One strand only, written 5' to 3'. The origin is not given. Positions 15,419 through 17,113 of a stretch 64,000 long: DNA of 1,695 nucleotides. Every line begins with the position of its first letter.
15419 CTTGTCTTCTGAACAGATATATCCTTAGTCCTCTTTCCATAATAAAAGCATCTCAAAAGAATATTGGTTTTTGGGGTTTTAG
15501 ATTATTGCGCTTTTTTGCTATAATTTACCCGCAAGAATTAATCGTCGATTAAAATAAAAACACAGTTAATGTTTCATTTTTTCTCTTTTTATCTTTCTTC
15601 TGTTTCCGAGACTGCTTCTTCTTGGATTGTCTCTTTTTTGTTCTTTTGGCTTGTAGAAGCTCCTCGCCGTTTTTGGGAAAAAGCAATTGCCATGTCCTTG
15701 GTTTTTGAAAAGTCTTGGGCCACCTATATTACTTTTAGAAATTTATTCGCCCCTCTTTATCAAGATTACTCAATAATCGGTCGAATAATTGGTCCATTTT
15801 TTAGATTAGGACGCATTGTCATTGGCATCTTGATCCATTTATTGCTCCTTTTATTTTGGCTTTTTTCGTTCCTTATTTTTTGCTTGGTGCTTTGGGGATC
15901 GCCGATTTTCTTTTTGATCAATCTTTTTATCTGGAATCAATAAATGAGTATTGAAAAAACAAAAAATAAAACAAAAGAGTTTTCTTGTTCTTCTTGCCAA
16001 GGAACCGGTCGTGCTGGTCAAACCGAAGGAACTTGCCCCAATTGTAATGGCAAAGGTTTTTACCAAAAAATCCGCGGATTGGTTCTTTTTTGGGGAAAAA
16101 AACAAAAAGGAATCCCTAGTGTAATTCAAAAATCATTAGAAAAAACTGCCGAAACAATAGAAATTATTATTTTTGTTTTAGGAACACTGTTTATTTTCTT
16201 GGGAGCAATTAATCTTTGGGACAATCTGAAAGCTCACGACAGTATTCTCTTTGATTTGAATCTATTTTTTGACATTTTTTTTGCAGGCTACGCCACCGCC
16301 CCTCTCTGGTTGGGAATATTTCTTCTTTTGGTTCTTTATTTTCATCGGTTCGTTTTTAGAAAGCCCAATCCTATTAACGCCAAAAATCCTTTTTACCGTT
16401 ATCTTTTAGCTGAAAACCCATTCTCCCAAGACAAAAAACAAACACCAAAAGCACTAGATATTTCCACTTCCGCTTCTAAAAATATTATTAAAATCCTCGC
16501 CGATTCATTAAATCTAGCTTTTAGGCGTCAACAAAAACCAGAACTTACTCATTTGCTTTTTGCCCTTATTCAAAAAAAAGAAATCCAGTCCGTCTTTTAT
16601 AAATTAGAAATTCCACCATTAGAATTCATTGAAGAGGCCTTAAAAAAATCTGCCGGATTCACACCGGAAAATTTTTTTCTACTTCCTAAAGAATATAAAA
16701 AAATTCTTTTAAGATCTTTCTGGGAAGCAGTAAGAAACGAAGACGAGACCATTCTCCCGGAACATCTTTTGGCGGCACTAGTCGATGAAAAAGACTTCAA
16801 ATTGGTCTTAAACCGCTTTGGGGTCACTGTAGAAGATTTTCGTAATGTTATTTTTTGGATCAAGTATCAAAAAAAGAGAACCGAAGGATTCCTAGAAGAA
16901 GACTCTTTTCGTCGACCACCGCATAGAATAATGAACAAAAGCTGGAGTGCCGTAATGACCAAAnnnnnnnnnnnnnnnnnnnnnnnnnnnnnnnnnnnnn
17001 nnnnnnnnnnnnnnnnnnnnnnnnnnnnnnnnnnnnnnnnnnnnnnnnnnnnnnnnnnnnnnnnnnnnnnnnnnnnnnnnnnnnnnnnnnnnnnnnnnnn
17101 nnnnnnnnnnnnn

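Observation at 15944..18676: Clp/Hsp100-type AAA+ protein with a DnaJ-like zinc finger, membrane anchor and catalytically dead D1 ring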

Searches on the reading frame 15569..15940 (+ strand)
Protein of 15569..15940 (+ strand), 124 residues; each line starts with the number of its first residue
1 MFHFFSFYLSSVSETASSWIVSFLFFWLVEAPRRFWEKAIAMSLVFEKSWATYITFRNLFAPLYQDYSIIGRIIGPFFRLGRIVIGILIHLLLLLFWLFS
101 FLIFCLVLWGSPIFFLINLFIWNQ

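Call 3: search_protein_families(library=pfam, proteins=[window:15569-15940:+], max_evalue=1)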
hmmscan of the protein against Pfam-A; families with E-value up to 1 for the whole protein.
window:15569-15940:+ (124 aa): 0 families
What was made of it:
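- Closest known: ClpA with ClpS. Different: The partner is a membrane protein with no similarity to ClpS (no Pfam hit, call 3).
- Closest known: FtsH. Different: No peptidase domain is present here (call 3).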

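Call 4: search_protein_families(library=ncbifam, proteins=[window:15569-15940:+], max_evalue=0.1)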
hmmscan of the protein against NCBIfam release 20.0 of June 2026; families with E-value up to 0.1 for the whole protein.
window:15569-15940:+ (124 aa): 0 families

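Call 35: find_homologous_proteins(query=window:15569-15940:+, max_evalue=0.001)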
Query window:15569-15940:+ (124 aa): 9 proteins with E <= 0.001 among 10 candidates.
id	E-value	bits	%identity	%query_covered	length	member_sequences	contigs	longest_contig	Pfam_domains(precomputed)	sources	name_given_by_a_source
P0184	2.9e-72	259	100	100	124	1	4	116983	-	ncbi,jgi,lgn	jgi:hypothetical protein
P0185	1.7e-39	153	59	96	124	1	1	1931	-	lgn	-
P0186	4.8e-39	152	61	96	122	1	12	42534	-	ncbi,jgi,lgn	jgi:hypothetical protein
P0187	2.1e-38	150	54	97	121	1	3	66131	-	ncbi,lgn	ncbi:MAG: hypothetical protein ABIC19_01310 [Patescibacteria group bacterium]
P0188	9.0e-38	148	54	100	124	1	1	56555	-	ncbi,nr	ncbi:MAG: hypothetical protein GF335_03230 [Candidatus Moranbacteria bacterium]|nr:hypothetical prot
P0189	2.0e-35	140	57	87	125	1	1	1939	-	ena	-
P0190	2.3e-34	137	59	87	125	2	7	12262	-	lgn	-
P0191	2.1e-33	134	53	97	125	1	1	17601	-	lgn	-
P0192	7.4e-30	122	47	99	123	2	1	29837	-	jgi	jgi:hypothetical protein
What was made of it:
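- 15569..15943 (+): Small partner gene (124 aa). It has a positively charged central region with the invariant motif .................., followed by a roughly 40-residue hydrophobic C-terminus (membrane anchor). Homologues are all annotated 'hypothetical protein': call 35.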

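Call 45: predict_structure(alignment_id=A4)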
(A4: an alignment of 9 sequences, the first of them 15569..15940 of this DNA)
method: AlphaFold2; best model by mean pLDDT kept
length: 124 residues; sequences in the alignment: 9
mean_pLDDT: 69.9   pTM: 0.43
mean pLDDT of the five models: 69.9, 66.6, 65.3, 63.7, 62.6
residues with pLDDT >= 90: 0; 70-90: 78; 50-70: 41; < 50: 5
segments of 3 or more residues with pLDDT < 50: 122-124
pLDDT, mean of each block of 10 residues (from residue 1): 78 80 73 71 72 60 59 73 77 80 69 58 48
secondary structure, 60 per line:
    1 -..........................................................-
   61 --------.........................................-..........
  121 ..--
elements in order: H2-59 H69-109 H111-122
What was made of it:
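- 15569..15943 (+): AlphaFold2 model with three helices, pLDDT 69.9: call 45.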

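Call 58: search_protein_families(library=padloc, proteins=[window:15569-15940:+], max_evalue=0.001)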
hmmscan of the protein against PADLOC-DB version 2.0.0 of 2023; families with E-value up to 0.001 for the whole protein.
window:15569-15940:+ (124 aa): 0 families
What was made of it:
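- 15569..15943 (+): No Pfam, NCBIfam or PADLOC hit: calls 3, 4, 58.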

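Call 61: find_related_loci(query=A4, collection=metagenome_contigs, flank=3500)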
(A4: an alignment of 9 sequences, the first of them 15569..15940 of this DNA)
Query A4 (124 aa) in metagenome_contigs; peptide patterns used: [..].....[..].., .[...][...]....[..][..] (x = any residue, [..] = any of these).
600 stretches matched a pattern (row limit reached: there are more); 45 encode a relative of the query (tblastn E <= 1e-3); 45 distinct loci.
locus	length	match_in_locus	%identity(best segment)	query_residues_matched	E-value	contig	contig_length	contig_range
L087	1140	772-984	46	23-93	1e-15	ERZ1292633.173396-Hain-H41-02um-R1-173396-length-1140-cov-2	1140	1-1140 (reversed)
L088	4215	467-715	42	21-103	6e-15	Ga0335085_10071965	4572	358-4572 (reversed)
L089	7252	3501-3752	40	20-103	1e-13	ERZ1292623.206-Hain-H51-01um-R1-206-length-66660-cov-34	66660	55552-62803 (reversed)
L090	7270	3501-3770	36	20-113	1e-13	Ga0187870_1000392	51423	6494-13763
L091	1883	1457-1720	33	20-107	4e-13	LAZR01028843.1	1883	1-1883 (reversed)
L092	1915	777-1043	41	21-113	8e-13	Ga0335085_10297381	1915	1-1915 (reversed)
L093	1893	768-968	39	20-86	1e-12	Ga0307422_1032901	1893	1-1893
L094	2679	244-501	38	22-107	1e-12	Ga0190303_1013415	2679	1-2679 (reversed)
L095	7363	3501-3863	33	10-116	2e-12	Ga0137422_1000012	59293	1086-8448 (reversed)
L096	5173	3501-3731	34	27-103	1e-11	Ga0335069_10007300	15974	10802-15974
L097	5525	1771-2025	39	20-97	1e-11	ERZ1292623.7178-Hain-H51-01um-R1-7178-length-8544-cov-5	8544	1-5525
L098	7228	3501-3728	38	20-95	2e-11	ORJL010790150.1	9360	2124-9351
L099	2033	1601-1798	36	20-85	8e-11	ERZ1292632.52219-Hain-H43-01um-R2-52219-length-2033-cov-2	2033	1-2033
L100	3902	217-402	44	47-108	2e-10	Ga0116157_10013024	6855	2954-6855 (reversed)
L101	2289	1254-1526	28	20-115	2e-10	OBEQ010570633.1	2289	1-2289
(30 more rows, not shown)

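Call 67: fold_search(model_id=the predicted structure, library=pdb)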
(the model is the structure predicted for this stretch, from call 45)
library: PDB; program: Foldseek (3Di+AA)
matches with E <= 10: 0; with E <= 0.001: 0
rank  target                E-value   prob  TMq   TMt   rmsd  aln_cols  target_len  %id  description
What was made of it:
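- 15569..15943 (+): No PDB fold match: call 67.
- Tried and rejected: Small partner: there is no Pfam or NCBIfam hit (calls 3, 4) and no PDB fold match (call 67).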

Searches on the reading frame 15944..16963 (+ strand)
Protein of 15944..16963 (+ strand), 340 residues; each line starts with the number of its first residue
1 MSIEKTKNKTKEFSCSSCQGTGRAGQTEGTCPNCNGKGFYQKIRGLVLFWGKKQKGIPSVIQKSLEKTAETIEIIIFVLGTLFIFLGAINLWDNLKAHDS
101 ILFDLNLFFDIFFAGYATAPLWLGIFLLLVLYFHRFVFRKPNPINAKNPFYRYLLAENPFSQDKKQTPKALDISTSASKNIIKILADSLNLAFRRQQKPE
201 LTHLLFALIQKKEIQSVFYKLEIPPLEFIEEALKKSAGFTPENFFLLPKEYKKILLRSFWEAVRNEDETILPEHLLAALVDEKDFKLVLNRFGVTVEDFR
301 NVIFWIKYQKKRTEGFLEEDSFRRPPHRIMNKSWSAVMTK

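Call 21: search_protein_representatives(protein=window:15944-16963:+)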
Query: 340 residues. Proteins with E-value up to 0.001 (for the whole library): 64; up to 1e-10: 6; up to 1e-30: 1. The best 64 are listed.
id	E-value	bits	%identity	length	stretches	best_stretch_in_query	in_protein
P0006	3.8e-88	312.2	44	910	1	11-340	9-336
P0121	1.0e-27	113.5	29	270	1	40-301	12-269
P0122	6.8e-26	107.5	29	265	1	44-295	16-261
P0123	1.2e-19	87.0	28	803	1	6-339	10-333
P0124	1.6e-15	73.4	28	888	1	15-338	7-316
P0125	3.4e-11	59.2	28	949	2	167-339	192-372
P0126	4.6e-10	55.5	27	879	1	27-337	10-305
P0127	2.1e-09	53.3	30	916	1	4-339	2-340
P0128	4.4e-09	52.3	27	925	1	9-339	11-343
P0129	6.2e-09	51.8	26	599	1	16-335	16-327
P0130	7.1e-09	51.6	24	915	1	13-339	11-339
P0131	3.7e-08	49.2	27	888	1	5-339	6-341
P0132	4.9e-08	48.8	23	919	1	11-339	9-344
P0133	9.3e-08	47.9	24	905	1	23-339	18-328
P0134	1.1e-07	47.7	25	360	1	13-319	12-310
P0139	3.6e-07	46.0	24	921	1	13-336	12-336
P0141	7.7e-07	44.9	25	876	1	103-317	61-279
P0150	1.3e-05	40.8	32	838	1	184-338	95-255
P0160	4.0e-05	39.3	27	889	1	13-339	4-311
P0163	6.3e-05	38.6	29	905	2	167-311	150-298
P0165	7.0e-05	38.5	23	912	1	14-336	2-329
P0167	1.0e-04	37.9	24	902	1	5-338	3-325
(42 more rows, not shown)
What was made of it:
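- N-terminal homology: 64 clusters at 50% identity (call 21).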

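Call 59: list_cluster_members(proteins=[P0127, P0128, P0130, P0139, P0160, P0163, P0165, P0167, P0141, P0150])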
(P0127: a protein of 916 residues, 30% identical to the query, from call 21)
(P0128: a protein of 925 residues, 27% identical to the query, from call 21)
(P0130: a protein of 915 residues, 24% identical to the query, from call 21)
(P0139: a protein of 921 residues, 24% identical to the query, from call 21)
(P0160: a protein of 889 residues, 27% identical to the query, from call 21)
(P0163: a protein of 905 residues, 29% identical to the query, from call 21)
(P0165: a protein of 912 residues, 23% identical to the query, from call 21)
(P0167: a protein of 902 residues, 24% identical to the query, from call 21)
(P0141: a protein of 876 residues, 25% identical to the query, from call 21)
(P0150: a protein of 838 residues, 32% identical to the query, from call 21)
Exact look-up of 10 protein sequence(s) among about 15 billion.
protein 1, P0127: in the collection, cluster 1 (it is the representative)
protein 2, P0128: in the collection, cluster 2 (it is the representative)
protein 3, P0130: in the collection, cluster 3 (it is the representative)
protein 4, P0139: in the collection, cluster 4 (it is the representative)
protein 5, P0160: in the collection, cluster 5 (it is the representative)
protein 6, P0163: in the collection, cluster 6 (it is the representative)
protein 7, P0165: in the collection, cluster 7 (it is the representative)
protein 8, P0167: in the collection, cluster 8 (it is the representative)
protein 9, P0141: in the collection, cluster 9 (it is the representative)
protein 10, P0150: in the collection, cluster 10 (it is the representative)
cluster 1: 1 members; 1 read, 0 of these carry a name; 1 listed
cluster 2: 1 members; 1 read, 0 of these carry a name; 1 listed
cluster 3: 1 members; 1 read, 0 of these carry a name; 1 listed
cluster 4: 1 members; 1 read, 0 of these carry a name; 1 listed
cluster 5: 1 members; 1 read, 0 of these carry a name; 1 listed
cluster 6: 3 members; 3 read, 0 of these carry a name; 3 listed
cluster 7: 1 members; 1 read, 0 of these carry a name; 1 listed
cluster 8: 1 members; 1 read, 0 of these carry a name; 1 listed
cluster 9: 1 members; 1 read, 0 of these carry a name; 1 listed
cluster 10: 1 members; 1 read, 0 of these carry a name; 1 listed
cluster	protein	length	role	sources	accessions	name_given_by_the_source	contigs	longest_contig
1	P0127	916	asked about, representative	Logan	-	-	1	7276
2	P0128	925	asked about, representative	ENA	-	-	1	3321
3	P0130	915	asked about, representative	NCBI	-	-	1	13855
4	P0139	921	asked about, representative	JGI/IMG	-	-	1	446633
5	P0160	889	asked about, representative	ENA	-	-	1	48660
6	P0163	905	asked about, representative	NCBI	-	-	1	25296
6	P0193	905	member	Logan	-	-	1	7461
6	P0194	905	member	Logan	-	-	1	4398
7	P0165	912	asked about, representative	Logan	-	-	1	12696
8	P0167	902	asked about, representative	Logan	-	-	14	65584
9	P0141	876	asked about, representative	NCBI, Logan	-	-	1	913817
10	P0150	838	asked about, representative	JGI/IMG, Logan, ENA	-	-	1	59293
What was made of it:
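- Tried and rejected: Cluster look-up of distant family members returned no names or taxa (call 59).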
